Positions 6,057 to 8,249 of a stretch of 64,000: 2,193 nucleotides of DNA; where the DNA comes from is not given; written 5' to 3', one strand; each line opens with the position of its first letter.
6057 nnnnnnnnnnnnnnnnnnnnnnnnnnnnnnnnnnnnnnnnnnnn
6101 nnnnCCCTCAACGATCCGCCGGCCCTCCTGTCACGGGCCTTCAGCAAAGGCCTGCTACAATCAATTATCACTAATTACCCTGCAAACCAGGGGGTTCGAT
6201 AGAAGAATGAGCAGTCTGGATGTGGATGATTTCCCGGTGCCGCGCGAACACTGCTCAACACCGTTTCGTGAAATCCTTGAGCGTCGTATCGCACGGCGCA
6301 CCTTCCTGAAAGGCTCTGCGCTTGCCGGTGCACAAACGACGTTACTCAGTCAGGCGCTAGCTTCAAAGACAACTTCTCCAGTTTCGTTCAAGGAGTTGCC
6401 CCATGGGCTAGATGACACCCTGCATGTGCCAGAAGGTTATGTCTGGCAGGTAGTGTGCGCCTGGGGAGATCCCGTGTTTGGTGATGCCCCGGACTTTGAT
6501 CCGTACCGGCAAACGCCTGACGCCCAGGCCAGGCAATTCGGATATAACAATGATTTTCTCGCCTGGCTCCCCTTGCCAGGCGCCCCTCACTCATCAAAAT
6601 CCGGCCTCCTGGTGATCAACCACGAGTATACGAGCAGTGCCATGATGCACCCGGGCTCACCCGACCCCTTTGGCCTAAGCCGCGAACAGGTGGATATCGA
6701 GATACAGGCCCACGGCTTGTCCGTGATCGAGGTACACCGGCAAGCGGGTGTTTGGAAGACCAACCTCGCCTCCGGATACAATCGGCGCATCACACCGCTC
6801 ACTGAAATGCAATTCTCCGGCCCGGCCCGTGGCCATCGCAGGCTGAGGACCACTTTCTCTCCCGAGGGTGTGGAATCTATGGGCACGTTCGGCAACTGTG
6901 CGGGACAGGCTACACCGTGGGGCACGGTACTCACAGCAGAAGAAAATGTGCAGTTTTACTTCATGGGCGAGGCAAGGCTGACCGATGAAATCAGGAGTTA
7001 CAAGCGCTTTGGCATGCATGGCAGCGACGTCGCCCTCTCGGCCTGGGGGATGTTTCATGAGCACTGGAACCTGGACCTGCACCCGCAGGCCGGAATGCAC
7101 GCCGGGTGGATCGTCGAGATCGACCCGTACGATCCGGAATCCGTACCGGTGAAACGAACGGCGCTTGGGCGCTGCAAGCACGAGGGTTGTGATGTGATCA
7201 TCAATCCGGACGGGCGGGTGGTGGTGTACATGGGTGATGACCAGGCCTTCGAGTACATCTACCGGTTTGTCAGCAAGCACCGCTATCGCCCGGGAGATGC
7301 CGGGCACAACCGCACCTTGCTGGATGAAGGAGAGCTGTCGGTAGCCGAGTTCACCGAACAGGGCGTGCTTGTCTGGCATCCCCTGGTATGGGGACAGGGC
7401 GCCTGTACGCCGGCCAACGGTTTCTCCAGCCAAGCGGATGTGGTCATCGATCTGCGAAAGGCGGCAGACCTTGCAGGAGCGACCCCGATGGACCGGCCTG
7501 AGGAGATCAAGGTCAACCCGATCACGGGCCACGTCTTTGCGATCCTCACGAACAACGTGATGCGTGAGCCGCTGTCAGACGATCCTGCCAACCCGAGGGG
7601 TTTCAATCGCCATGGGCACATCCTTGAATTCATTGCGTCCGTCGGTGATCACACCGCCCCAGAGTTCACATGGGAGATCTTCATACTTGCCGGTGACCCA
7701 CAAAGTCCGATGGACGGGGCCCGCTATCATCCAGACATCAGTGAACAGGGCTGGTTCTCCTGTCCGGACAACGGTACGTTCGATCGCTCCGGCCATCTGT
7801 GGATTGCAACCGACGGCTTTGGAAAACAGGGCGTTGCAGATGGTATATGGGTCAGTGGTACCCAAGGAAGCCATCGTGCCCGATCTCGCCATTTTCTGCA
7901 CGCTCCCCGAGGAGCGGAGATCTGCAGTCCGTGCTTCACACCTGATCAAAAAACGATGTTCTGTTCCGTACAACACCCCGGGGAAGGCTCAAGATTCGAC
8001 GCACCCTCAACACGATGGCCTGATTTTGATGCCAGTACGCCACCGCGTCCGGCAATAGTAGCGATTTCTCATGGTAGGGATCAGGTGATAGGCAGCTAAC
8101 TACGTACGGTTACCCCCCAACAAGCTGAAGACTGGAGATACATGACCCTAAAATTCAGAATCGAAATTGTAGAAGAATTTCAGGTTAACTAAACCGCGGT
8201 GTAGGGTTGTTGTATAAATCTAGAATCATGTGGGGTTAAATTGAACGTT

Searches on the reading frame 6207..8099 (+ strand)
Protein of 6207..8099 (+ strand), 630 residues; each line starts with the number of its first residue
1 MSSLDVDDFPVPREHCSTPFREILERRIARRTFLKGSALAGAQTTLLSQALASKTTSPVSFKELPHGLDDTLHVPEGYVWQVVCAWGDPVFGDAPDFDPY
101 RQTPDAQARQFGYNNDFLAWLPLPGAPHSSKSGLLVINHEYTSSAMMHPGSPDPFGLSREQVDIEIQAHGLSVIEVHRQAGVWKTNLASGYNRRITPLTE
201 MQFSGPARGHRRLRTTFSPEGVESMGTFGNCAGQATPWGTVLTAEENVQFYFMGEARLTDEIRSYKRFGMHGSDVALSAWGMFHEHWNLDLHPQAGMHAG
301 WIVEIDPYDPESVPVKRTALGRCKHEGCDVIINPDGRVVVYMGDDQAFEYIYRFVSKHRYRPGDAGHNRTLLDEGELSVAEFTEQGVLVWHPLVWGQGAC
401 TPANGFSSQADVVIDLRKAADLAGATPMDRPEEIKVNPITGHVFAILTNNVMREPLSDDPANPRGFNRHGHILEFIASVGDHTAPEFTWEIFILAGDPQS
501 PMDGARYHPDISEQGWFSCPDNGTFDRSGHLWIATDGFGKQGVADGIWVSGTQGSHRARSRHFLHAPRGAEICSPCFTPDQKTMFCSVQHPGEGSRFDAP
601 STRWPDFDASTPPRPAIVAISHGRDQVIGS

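Call 24: search_protein_families(library=pfam, proteins=[window:6207-8099:+], max_evalue=0.00001)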
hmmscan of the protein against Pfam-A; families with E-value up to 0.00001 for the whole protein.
window:6207-8099:+ (630 aa): 1 family
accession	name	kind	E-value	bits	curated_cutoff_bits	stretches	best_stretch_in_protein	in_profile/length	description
PF05787.19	PhoX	-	4.1e-150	501.8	24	1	60-592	2-515/515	Alkaline phosphatase PhoX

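Call 25: search_protein_families(library=ncbifam, proteins=[window:6207-8099:+], max_evalue=1e-10)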
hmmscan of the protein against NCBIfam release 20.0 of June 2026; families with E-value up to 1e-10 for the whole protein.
window:6207-8099:+ (630 aa): 0 families
